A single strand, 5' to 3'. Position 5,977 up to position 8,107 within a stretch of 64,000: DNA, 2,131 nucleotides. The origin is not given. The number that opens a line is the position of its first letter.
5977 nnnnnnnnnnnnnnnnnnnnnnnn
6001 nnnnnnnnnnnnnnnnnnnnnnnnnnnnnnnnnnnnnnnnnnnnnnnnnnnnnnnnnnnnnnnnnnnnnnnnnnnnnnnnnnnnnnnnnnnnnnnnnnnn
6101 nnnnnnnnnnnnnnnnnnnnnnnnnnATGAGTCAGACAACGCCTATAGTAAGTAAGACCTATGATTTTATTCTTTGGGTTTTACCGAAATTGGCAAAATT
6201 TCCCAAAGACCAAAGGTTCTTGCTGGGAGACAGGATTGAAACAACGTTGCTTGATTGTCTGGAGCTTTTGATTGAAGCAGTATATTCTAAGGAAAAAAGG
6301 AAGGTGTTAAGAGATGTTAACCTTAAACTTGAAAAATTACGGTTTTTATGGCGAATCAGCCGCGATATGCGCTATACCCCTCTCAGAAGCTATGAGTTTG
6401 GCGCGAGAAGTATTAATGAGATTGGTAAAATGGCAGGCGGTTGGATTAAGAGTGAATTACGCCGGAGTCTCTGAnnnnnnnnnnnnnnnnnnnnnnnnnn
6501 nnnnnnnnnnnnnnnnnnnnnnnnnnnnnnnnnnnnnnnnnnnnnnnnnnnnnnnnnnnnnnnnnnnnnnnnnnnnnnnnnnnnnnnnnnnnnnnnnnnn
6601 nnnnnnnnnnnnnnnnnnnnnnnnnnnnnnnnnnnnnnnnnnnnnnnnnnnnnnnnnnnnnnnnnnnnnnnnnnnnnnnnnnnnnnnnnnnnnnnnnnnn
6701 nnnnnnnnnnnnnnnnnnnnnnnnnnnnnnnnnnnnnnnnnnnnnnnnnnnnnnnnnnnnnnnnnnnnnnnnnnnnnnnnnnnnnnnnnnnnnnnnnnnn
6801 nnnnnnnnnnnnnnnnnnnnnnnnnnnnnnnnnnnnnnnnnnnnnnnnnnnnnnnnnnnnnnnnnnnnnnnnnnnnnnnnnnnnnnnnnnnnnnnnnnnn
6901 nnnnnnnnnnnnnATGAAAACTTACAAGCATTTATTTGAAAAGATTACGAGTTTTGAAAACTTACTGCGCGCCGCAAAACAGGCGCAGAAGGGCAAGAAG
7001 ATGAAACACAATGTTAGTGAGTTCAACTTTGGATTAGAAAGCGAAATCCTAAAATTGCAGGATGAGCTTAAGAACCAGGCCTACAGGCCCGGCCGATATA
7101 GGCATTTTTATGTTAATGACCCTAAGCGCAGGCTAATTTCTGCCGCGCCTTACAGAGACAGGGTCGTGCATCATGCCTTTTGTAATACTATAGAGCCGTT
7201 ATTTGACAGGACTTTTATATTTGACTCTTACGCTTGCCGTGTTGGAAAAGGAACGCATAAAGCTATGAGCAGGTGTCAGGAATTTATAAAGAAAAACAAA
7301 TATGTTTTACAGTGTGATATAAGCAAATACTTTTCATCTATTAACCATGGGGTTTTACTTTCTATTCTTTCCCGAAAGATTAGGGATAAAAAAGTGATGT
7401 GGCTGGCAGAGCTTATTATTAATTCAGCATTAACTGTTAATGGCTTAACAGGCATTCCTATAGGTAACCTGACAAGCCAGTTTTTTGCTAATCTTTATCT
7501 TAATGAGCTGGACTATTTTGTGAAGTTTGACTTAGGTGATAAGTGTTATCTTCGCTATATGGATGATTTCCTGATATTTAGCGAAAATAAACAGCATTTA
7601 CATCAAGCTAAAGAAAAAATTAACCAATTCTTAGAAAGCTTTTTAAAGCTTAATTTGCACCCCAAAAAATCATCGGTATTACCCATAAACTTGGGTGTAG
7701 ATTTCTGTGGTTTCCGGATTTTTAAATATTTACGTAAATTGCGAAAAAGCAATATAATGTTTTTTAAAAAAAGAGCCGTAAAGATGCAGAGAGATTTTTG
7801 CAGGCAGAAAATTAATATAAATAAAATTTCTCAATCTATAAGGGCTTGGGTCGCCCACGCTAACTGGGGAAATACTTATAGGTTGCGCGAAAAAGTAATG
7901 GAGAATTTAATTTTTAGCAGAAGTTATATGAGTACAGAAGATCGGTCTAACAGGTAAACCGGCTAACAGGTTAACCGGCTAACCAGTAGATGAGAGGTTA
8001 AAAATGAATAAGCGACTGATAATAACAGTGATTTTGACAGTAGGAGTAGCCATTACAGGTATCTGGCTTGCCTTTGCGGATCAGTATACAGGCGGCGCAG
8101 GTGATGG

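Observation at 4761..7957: Complete diversity-generating retroelement: target(VR)-avd-TR-RT with adenine-specific TR/VR mismatches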

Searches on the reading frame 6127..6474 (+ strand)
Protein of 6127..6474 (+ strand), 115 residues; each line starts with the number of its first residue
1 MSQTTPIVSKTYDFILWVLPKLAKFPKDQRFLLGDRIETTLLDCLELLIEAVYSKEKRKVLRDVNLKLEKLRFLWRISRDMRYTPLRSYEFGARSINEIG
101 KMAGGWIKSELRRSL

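Call 6: search_protein_families(library=pfam, proteins=[window:6127-6474:+], max_evalue=0.01)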
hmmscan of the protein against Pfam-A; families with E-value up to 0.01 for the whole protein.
window:6127-6474:+ (115 aa): 1 family
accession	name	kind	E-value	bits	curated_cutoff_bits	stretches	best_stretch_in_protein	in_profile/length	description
PF22296.2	bAvd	-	2.7e-19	70.1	40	1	7-109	3-106/107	bAvd-like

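Call 7: search_protein_families(library=ncbifam, proteins=[window:6127-6474:+], max_evalue=0.01)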
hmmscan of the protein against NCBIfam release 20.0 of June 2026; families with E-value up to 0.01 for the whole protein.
window:6127-6474:+ (115 aa): 2 families
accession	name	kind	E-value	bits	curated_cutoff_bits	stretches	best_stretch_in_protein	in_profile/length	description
NF033474.1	DivGenRetAVD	equivalog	2.2e-33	114.6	80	1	6-108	2-104/104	diversity-generating retroelement protein Avd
TIGR02775.1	TrbG_Ti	equivalog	0.0058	16.1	180.85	1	50-99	110-159/206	P-type conjugative transfer protein TrbG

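Call 10: search_solved_structures(query=window:6127-6474:+, max_evalue=0.01, show_alignments=1)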
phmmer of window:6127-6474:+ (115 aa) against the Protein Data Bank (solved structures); distinct sequences matched with E-value up to 0.01: 0.

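Call 41: find_encoding_contigs(protein=window:6127-6474:+, flank=10000, max_places=10)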
Protein window:6127-6474:+ (115 aa): 2 contigs read that carry it; 2 places shown.
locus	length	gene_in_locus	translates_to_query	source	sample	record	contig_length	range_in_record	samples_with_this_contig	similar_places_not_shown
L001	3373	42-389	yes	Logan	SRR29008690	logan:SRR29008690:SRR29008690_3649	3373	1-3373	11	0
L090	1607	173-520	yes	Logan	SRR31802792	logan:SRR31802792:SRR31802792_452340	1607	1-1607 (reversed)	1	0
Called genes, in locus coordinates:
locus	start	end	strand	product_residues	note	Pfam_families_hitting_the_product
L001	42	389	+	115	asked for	PF22296:bAvd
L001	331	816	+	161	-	-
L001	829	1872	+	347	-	PF00078:RVT_1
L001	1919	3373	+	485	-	?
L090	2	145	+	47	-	?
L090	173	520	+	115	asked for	PF22296:bAvd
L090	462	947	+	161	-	-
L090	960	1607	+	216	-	?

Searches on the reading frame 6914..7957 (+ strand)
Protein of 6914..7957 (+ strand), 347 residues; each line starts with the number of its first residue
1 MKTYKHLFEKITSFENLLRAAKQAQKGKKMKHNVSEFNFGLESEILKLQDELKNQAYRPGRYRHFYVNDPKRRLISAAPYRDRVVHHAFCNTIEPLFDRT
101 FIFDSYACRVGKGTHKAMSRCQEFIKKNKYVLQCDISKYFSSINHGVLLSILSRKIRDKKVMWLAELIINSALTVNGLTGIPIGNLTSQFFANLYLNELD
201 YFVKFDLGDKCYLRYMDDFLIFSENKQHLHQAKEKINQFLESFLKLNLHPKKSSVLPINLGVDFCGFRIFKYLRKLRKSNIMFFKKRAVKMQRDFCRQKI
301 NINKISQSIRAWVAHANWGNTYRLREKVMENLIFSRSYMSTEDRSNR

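Call 6: search_protein_families(library=pfam, proteins=[window:6914-7957:+], max_evalue=0.01)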
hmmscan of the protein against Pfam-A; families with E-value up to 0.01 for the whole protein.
window:6914-7957:+ (347 aa): 2 families
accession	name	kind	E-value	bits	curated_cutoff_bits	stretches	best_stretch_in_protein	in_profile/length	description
PF00078.32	RVT_1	-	4.1e-23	82.6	29.6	1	71-269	8-205/205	Reverse transcriptase (RNA-dependent DNA polymerase)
PF00680.25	RdRP_1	-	0.0024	17.2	23.9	0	67-269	164-390/450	Viral RNA-dependent RNA polymerase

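Call 7: search_protein_families(library=ncbifam, proteins=[window:6914-7957:+], max_evalue=0.01)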
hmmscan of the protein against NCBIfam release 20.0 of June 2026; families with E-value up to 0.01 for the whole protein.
window:6914-7957:+ (347 aa): 10 families
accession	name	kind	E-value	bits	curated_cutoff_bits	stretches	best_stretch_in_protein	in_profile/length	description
TIGR04416.1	group_II_RT_mat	equivalog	1.4e-48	165.9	300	1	31-304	22-303/353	group II intron reverse transcriptase/maturase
NF041747.1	Drt3a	equivalog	3e-17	63.1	200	1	127-259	109-241/412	antiviral reverse transcriptase Drt3a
NF038233.2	retron_St85_RT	exception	5.1e-15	55.5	235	1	117-247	77-208/289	retron St85 family RNA-directed DNA polymerase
NF041746.1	Drt2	equivalog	2.4e-10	40.2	390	1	178-259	221-302/416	antiviral reverse transcriptase Drt2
NF041749.1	Drt4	equivalog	6.3e-10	38.6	450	1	120-257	128-268/489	antiviral reverse transcriptase Drt4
NF041750.1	Drt5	equivalog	6.5e-10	38.6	550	1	120-255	118-250/484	antiviral reverse transcriptase Drt5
TIGR04499.1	abortive_AbiA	subfamily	1.2e-09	37.4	250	1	119-244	136-276/615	AbiA family abortive infection protein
NF041748.1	Drt3b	equivalog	1.5e-07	30.5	350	1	126-314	171-377/647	antiviral reverse transcriptase Drt3b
NF042941.1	Retron_TIR_antiphage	equivalog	1.1e-06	27.7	600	1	123-232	86-192/464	TIR domain-containing anti-phage reverse transcriptase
NF038237.1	retron_Ec67_fus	exception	0.00019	20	450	1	126-231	109-212/572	retron Ec67 family RNA-directed DNA polymerase/endonuclease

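Call 9: search_solved_structures(query=window:6914-7957:+, max_evalue=0.001, show_alignments=1)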
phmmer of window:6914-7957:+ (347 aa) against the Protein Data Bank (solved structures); distinct sequences matched with E-value up to 0.001: 12.
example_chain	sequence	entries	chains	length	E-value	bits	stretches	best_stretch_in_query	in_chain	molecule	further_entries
8ub7_A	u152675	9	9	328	5.2e-53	183.5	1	2-325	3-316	Reverse transcriptase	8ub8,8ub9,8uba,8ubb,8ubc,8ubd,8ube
6ar1_A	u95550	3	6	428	6.3e-27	97.7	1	7-315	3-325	GsI-IIC RT | Trt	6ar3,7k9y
7uim_D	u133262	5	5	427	1.8e-23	86.4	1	6-324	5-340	Group II intron reverse transcriptase/maturase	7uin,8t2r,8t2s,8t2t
6me0_C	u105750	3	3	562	6e-22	81.4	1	47-315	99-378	Maturase reverse transcriptase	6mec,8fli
5hhj_A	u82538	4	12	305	4e-21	78.7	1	6-270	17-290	Retron-type reverse transcriptase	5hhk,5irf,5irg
5hhl_A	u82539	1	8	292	1.6e-20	76.7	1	6-269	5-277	Retron-type reverse transcriptase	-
5g2x_C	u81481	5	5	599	3.4e-16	62.5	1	26-203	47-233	GROUP II INTRON-ENCODED PROTEIN LTRA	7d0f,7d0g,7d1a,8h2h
8bgj_A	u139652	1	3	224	1.2e-13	54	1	93-253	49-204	RNA-directed DNA polymerase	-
7kft_D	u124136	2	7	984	1.3e-12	50.7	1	29-268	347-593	Cas6-RT-Cas1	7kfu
9d4s_A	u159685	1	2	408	0.00014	24.3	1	27-267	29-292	Group II intron-like 4 reverse transcriptase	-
9d5x_A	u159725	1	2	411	0.00014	24.3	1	26-267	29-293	Group II intron-like 4 reverse transcriptase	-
9z6y_A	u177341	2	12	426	0.00094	21.6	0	131-247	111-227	Drt3a reverse transcriptase protein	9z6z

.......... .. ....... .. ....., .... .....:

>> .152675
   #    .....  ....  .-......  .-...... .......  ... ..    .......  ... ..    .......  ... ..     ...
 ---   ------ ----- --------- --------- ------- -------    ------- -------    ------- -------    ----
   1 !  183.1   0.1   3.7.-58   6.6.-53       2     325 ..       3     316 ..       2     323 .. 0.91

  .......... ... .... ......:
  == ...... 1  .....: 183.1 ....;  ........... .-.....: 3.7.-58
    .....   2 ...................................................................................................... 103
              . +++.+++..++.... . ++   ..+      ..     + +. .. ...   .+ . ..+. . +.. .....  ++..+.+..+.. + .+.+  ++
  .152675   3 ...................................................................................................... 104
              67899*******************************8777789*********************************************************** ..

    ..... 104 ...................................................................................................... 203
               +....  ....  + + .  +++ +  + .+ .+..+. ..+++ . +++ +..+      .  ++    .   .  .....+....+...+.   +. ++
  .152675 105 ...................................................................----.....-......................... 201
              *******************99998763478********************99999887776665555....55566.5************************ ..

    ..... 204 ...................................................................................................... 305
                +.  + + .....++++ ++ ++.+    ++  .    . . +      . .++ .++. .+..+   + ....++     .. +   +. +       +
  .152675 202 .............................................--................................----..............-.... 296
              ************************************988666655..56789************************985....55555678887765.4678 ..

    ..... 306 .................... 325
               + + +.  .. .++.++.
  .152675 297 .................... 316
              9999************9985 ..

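Call 14: find_encoding_contigs(protein=window:6914-7957:+, flank=10000, max_places=10)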
Protein window:6914-7957:+ (347 aa): 3 contigs read that carry it; 3 places shown.
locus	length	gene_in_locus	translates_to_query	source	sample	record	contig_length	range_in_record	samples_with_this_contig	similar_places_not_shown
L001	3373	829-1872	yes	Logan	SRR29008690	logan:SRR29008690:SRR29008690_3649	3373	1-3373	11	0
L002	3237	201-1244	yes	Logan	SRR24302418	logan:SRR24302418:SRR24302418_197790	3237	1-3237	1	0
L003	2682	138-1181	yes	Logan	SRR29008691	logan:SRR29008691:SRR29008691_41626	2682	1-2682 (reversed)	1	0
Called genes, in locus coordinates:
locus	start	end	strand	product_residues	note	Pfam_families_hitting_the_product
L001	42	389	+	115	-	PF22296:bAvd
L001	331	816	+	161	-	-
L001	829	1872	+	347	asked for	PF00078:RVT_1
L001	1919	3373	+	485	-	?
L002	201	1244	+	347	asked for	PF00078:RVT_1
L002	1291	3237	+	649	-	?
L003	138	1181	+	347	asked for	PF00078:RVT_1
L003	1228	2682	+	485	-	?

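Call 31: find_related_loci(query=window:6914-7957:+, collection=metagenome_contigs, flank=3000)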
Query window:6914-7957:+ (347 aa) in metagenome_contigs; peptide patterns used: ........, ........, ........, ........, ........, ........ (x = any residue, [..] = any of these).
259 stretches matched a pattern; 118 encode a relative of the query (tblastn E <= 1e-3); the best 80 are kept; 80 distinct loci.
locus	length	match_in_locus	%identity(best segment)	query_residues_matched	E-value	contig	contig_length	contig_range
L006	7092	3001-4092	78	1-343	0e+0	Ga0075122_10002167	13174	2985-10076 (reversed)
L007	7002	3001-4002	78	1-337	0e+0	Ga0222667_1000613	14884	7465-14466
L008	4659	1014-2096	67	1-347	1e-163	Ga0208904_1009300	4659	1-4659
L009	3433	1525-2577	69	1-337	8e-167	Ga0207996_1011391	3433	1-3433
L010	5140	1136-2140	66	1-337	5e-156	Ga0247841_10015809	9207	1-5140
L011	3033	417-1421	67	1-337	5e-161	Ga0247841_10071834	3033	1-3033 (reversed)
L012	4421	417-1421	67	1-337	2e-154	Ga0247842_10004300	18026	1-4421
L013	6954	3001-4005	66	1-337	8e-153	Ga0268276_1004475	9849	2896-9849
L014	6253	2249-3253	66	1-337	3e-148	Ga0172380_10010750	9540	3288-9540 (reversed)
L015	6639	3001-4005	65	1-337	2e-147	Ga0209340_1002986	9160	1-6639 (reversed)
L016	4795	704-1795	78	1-343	0e+0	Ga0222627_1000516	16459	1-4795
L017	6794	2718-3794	52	1-337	2e-122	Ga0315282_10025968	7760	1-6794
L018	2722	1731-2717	56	1-316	4e-124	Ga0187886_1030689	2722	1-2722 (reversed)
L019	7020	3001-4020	51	1-328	3e-105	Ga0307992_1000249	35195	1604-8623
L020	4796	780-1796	48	7-343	3e-104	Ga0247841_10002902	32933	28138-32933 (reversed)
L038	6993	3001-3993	50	1-325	4e-98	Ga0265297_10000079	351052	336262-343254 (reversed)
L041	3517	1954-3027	46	1-332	1e-98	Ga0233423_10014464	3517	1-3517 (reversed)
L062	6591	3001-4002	44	1-332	9e-91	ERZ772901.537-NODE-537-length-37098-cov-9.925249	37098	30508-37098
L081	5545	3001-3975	39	8-334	4e-61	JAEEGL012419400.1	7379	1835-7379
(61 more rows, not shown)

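Call 98: find_related_loci(query=window:6914-7957:+, collection=genome_contigs, flank=3000)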
Query window:6914-7957:+ (347 aa) in genome_contigs; peptide patterns used: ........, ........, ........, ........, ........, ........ (x = any residue, [..] = any of these).
155 stretches matched a pattern; 56 encode a relative of the query (tblastn E <= 1e-3); 55 distinct loci.
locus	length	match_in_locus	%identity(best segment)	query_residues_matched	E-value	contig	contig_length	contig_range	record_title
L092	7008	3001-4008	49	1-336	1e-103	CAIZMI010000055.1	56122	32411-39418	uncultured bacterium isolate Loc090907-8-6m_bin-405 genome assembly, contig: bin-405:55/64, whole genome shotgun sequenc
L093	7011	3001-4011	48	1-337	2e-103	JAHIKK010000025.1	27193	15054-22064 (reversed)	MAG: Candidatus Omnitrophota bacterium isolate KR13_N1.mb.50 KR13_N1.mb.50_k141_39814, whole genome shotgun sequence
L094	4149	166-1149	51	1-332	1e-102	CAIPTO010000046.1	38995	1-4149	MAG: uncultured Elusimicrobia bacterium isolate AM-2014-D8_bin-1076 genome assembly, contig: bin-1076:046/147, whole gen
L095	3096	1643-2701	46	1-340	1e-103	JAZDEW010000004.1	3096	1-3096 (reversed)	MAG: Candidatus Omnitrophota bacterium isolate MEGAHIT-group-0.169 k141_4292508, whole genome shotgun sequence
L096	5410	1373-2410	49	2-332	4e-101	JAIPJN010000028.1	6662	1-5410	MAG: Patescibacteria group bacterium isolate Tobar14m-G36 Tobar14m-C7003, whole genome shotgun sequence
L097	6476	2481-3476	48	1-325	2e-98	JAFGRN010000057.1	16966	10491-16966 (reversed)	MAG: Candidatus Omnitrophota bacterium isolate Zod_Metabat.83 k87_11153563, whole genome shotgun sequence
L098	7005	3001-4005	48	7-337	3e-98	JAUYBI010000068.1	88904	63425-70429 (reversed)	MAG: Candidatus Omnitrophota bacterium isolate C19_metabat.bin.11_sub C19_k141_8944, whole genome shotgun sequence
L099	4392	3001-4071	45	7-332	4e-97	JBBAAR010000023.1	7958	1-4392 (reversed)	MAG: Elusimicrobiota bacterium isolate SO_2017_GW3_47 scaffold_371_c1_OW296A_2017, whole genome shotgun sequence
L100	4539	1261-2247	49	7-333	1e-95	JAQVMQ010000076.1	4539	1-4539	MAG: Candidatus Omnitrophota bacterium isolate STF1_137 NODE_79601_length_4539_cov_4.130100_Sandtown_F1, whole genome sh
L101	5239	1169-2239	46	1-328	1e-94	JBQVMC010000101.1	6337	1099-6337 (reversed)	MAG: Methanosarcinaceae archaeon isolate Jaco_10860_bin3 c_000000000104, whole genome shotgun sequence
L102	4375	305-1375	46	1-337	1e-103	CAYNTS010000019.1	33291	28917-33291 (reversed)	MAG TPA_asm: uncultured bacterium isolate binchicken_co142_355 genome assembly, contig: NODE_3723_length_33291_cov_9.503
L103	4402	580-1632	45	2-334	2e-93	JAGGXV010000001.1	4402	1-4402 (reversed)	MAG: bacterium isolate AUK161 PB_MBMC_115_c_000000000017, whole genome shotgun sequence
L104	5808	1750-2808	44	1-330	2e-91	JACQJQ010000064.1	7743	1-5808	MAG: Elusimicrobia bacterium isolate NC_groundwater_1155_Ag_S-0.1um_67_28 S_p1_S3_coassembly_k141_636738, whole genome s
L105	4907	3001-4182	41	1-333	7e-91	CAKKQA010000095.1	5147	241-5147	Omnitrophica bacterium GWA2_41_15 isolate Hainich-Omni-XXI genome assembly, contig: Omni_Hai_XXI_Hain_H43_02um_R1_14709_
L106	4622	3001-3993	44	1-330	3e-86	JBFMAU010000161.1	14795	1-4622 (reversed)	MAG: Acidobacteriota bacterium isolate MAG146 MAG146_161, whole genome shotgun sequence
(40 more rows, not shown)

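Call 102: search_protein_families(library=pfam, proteins=[L038:2146-2436:+, L041:1155-1526:+, L081:2264-2650:+, L062:2336-2689:+], max_evalue=0.01)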
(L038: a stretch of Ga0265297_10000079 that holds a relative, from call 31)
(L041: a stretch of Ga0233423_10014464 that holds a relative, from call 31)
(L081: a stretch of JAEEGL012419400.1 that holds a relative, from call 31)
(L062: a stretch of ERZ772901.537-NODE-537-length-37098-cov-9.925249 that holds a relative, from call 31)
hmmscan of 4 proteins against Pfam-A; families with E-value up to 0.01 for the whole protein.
L038:2146-2436:+ (96 aa): 1 family
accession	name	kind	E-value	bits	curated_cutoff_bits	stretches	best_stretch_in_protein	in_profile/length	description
PF05635.17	23S_rRNA_IVP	-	1.4e-28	99.6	33.8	1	7-91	1-85/106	23S rRNA-intervening sequence protein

L041:1155-1526:+ (123 aa): 1 family
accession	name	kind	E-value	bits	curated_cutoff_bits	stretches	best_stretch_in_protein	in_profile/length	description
PF05635.17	23S_rRNA_IVP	-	8.7e-22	77.8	33.8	1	7-111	2-105/106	23S rRNA-intervening sequence protein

L081:2264-2650:+ (128 aa): 2 families
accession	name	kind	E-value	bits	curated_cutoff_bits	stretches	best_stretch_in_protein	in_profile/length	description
PF22296.2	bAvd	-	1.2e-27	97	40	1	21-125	1-106/107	bAvd-like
PF05635.17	23S_rRNA_IVP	-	0.00091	19.9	33.8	1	19-120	1-105/106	23S rRNA-intervening sequence protein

L062:2336-2689:+ (117 aa): 3 families
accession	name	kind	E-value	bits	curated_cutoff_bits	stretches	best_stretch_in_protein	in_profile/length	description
PF22296.2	bAvd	-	1.1e-30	106.7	40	1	11-112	3-105/107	bAvd-like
PF05635.17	23S_rRNA_IVP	-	5.6e-06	27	33.8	1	7-108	1-105/106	23S rRNA-intervening sequence protein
PF08623.16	TIP120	-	0.0038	17.5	25.9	1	53-87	112-147/166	TATA-binding protein interacting (TIP20)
